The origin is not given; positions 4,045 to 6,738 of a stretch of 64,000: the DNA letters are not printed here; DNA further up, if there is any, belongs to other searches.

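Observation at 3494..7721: Isolated dotM-dotL-dotK (icmP-icmO-icmN) module with no other T4BSS genes nearby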

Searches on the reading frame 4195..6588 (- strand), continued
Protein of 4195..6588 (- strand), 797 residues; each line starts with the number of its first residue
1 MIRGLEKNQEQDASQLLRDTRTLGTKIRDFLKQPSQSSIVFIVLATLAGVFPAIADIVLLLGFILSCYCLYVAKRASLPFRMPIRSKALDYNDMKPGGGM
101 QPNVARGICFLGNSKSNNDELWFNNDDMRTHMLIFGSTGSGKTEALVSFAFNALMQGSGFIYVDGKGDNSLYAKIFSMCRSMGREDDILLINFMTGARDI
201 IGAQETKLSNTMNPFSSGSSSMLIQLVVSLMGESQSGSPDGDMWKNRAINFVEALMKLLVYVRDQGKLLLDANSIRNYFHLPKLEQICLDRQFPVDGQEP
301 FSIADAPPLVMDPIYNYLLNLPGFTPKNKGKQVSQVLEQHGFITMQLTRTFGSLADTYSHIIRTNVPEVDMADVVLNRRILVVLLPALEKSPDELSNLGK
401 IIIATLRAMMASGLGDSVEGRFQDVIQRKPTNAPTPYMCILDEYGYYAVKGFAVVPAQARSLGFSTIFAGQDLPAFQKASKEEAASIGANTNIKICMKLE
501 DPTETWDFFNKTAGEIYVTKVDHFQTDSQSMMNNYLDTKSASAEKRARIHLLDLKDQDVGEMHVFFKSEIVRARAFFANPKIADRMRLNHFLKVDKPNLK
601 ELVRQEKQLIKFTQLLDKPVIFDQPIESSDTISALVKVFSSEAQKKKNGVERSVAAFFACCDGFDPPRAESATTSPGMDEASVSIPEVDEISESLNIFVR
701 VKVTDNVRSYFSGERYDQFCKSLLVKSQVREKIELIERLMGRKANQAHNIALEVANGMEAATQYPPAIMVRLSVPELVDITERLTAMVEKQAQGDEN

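Call 31: search_solved_structures(query=window:4195-6588:-, show_alignments=1)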
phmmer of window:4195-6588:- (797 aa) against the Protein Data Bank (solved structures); distinct sequences matched with E-value up to 0.001: 7.
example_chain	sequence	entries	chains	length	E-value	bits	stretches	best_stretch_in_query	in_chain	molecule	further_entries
6sz9_A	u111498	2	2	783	2.7e-290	968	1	1-791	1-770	IcmO (DotL)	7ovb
7bwk_A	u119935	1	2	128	2.4e-06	29.3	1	689-791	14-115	IcmO (DotL)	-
5xnb_A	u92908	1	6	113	2.5e-06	29.2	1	689-790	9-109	DotL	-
5x90_C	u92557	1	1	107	2.1e-05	26.1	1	694-791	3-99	IcmO (DotL)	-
5x90_G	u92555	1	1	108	2.2e-05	26.1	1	694-791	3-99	IcmO (DotL)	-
5x1e_C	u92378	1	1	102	2.3e-05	26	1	694-790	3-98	IcmO (DotL)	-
5x1e_F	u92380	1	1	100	3.1e-05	25.5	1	695-790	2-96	IcmO (DotL)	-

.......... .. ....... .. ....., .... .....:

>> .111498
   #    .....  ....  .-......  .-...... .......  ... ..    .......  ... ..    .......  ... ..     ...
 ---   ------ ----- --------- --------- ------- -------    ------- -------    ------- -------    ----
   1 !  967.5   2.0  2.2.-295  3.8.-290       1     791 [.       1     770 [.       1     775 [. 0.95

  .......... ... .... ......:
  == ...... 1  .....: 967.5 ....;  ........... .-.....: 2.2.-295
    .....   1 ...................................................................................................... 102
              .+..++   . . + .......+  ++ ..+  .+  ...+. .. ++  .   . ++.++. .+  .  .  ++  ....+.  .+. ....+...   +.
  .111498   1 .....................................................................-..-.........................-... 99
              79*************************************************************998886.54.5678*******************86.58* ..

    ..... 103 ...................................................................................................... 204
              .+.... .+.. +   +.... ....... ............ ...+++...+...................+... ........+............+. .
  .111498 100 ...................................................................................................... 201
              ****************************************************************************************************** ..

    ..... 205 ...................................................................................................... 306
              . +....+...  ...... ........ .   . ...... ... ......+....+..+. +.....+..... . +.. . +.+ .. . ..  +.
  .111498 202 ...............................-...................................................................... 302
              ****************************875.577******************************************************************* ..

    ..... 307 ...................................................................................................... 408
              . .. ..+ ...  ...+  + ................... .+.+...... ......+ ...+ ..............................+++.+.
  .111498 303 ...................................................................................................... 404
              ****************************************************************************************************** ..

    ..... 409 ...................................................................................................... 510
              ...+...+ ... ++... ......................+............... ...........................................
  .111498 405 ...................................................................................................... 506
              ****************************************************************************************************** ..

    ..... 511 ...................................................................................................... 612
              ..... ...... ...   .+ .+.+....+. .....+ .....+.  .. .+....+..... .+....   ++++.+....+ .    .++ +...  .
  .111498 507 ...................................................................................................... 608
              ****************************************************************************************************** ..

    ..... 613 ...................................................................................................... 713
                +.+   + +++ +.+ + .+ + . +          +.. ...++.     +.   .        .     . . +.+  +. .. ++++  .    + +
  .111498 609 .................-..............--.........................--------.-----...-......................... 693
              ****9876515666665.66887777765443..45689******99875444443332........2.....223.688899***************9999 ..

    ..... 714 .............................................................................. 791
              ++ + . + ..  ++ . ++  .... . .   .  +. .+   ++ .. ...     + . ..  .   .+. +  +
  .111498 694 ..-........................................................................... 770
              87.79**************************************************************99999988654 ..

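Call 37: find_encoding_contigs(protein=P0009, flank=10000, max_places=1)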
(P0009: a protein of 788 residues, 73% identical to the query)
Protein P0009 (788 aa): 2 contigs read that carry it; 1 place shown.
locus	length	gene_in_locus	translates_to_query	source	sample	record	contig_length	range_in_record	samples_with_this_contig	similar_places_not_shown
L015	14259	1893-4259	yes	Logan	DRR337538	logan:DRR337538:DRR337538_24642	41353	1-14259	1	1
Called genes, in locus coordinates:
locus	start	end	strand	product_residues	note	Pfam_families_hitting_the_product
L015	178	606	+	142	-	PF21157:DksA_N, PF01258:zf-dskA_traR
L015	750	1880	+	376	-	PF23127:DotM_C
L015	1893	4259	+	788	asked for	PF12696:TraG-D_C (weak)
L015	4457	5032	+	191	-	PF00691:OmpA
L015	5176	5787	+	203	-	PF11393:T4BSS_DotI_IcmL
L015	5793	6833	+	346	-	PF12293:T4BSS_DotH_IcmK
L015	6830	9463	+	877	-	PF02268:TFIIA_gamma_N (faint), PF10925:DUF2680 (faint), PF22746:SHOCT-like_DUF2089-C (faint), PF09925:DUF2157 (faint), PF17944:Arg_decarbox_C (faint), PF03743:TrbI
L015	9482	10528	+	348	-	-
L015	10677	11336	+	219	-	-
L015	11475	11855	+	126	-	-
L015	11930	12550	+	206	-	-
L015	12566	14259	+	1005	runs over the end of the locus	-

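Call 38: find_encoding_contigs(protein=P0013, flank=10000, max_places=1)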
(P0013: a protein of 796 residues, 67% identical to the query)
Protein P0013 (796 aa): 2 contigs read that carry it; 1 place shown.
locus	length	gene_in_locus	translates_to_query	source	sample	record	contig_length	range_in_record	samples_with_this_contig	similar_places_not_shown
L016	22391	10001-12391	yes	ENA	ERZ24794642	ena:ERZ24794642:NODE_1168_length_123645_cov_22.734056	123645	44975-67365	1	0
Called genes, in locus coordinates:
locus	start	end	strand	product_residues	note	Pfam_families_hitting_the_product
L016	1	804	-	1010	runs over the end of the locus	PF02205:WH2 (faint)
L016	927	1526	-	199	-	PF03550:LolB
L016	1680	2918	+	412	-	PF05201:GlutR_N, PF03435:Sacchrp_dh_NADP (faint), PF01488:Shikimate_DH, PF03807:F420_oxidored (weak), PF00745:GlutR_dimer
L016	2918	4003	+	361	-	PF03462:PCRF, PF00472:RF-1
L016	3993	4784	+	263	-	PF17827:PrmC_N, PF00891:Methyltransf_2 (weak), PF05175:MTS, PF06325:PrmA, PF12847:Methyltransf_18, PF13847:Methyltransf_31, PF08241:Methyltransf_11, PF13649:Methyltransf_25, +3 more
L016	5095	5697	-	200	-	PF13505:OMP_b-brl, PF01389:OmpA_membrane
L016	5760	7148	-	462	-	PF01425:Amidase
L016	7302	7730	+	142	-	PF21157:DksA_N, PF01258:zf-dskA_traR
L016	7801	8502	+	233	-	PF12686:DUF3800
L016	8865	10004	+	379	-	PF23127:DotM_C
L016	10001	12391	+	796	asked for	PF12696:TraG-D_C (weak)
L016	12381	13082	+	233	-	PF00691:OmpA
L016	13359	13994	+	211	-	PF11393:T4BSS_DotI_IcmL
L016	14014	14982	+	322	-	PF12293:T4BSS_DotH_IcmK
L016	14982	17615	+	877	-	PF02268:TFIIA_gamma_N (faint), PF22746:SHOCT-like_DUF2089-C (weak), PF03743:TrbI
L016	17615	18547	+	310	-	-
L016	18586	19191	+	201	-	-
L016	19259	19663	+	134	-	-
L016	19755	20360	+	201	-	-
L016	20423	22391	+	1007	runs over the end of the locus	-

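Call 44: find_homologous_proteins(query=L004:13632-14624:+, max_evalue=1e-60)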
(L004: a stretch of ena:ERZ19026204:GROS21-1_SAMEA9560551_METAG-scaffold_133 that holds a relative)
Query L004:13632-14624:+ (330 aa): 922 proteins with E <= 1e-60 among 8000 candidates; the best 120 are listed.
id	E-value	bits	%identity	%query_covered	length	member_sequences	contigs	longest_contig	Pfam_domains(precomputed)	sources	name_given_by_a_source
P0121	8.1e-189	644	91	100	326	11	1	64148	PF12293.14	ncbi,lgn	ncbi:MAG: DotH/IcmK family type IV secretion protein [Pseudomonadota bacterium]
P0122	1.3e-185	634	88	100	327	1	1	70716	PF12293.14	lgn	-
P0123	3.1e-185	633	88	100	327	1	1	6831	PF12293.14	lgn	-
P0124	9.7e-182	621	87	100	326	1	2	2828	PF12293.14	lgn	-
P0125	1.5e-176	604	86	100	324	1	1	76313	PF12293.14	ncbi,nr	ncbi:MAG: type IV secretion protein IcmK [Gammaproteobacteria bacterium]|nr:type IV secretion protei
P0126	3.8e-176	603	88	94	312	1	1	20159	PF12293.14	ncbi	-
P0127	4.0e-176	603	85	100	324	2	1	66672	PF12293.14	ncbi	-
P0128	2.6e-175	600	83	100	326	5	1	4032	PF12293.14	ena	-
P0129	1.7e-174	597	84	98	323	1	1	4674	PF12293.14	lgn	-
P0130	2.3e-174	597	85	100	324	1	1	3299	PF12293.14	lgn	-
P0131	1.9e-173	594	84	100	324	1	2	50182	PF12293.14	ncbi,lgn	-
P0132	1.7e-162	558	81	96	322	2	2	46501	PF12293.14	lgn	-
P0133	3.4e-162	557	80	96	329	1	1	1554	PF12293.14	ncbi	-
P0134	6.4e-158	543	78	98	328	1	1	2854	PF12293.14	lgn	-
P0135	2.8e-157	541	76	100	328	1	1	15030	PF12293.14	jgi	jgi:intracellular multiplication protein IcmK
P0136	9.0e-156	536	76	97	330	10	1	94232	PF12293.14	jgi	-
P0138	1.0e-153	529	77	96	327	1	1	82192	PF12293.14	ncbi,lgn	-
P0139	4.4e-152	524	74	98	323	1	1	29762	PF12293.14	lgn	-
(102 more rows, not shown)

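Call 45: find_encoding_contigs(protein=P0138, flank=10000, max_places=2)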
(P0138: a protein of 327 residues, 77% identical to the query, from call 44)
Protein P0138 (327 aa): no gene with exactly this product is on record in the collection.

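Call 46: find_encoding_contigs(protein=P0136, flank=10000, max_places=2)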
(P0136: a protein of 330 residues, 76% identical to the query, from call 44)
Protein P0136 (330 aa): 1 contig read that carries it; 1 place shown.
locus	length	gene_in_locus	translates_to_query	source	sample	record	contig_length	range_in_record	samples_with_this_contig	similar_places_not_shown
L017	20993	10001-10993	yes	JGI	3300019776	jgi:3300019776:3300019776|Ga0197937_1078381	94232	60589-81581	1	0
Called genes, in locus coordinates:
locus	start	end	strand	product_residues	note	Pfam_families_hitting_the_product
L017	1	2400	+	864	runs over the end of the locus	-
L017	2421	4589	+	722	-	-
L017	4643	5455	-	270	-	PF00557:Peptidase_M24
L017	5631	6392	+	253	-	PF00318:Ribosomal_S2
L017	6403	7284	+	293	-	PF00889:EF_TS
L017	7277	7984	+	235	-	PF00696:AA_kinase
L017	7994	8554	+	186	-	PF01765:RRF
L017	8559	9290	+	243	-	PF01255:Prenyltransf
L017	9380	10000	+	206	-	PF11393:T4BSS_DotI_IcmL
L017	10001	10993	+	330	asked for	PF12293:T4BSS_DotH_IcmK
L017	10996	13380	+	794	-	PF02268:TFIIA_gamma_N (faint), PF17944:Arg_decarbox_C (faint), PF22746:SHOCT-like_DUF2089-C (weak), PF03743:TrbI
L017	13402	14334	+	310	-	-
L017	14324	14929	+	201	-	-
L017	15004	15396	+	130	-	-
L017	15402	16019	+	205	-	-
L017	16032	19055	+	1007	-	-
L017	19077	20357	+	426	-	PF01029:NusB, PF22458:RsmF-B_ferredox, PF01189:Methyltr_RsmB-F, PF13847:Methyltransf_31, PF13649:Methyltransf_25 (faint)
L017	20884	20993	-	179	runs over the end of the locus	PF00719:Pyrophosphatase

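Call 50: find_encoding_contigs(protein=P0132, flank=10000, max_places=2)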
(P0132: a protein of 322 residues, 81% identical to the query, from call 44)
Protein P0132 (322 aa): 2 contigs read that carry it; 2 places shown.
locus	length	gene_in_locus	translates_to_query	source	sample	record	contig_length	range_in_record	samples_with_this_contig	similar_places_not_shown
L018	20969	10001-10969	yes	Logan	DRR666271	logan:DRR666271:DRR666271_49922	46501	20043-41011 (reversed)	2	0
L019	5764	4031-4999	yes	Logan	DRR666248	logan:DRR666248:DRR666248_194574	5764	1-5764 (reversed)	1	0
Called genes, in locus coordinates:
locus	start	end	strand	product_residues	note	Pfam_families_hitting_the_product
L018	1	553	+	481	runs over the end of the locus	PF01637:ATPase_2, PF13191:AAA_16 (faint), PF13173:AAA_14 (weak)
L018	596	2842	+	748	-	PF00521:DNA_topoisoIV, PF03989:DNA_gyraseA_C (faint)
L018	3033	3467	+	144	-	-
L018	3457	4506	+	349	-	PF08843:AbiEii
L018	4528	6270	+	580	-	PF00528:BPD_transp_1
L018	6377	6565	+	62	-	-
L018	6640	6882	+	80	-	PF02604:PhdYeFM_antitox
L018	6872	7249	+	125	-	PF01850:PIN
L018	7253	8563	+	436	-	PF00005:ABC_tran, PF13304:AAA_21 (faint), PF09821:AAA_assoc_C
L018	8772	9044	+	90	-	-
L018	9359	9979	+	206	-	PF11393:T4BSS_DotI_IcmL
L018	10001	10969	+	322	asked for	PF12293:T4BSS_DotH_IcmK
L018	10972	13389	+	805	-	PF02268:TFIIA_gamma_N (faint), PF22560:GMT-wHTH (faint), PF17944:Arg_decarbox_C (faint), PF22746:SHOCT-like_DUF2089-C (weak), PF03743:TrbI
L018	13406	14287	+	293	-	-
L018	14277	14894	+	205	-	-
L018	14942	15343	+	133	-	-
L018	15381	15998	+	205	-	-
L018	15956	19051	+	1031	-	-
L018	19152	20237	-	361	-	PF10282:Lactonase (faint)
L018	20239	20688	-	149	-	-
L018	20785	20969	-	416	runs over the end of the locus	PF00083:Sugar_tr, PF07690:MFS_1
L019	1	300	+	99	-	?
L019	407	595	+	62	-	-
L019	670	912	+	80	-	PF02604:PhdYeFM_antitox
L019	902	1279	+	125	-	PF01850:PIN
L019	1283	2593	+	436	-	PF00005:ABC_tran, PF13304:AAA_21 (faint), PF09821:AAA_assoc_C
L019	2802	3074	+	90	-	-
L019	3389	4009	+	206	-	PF11393:T4BSS_DotI_IcmL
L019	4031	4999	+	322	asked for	PF12293:T4BSS_DotH_IcmK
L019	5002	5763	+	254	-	?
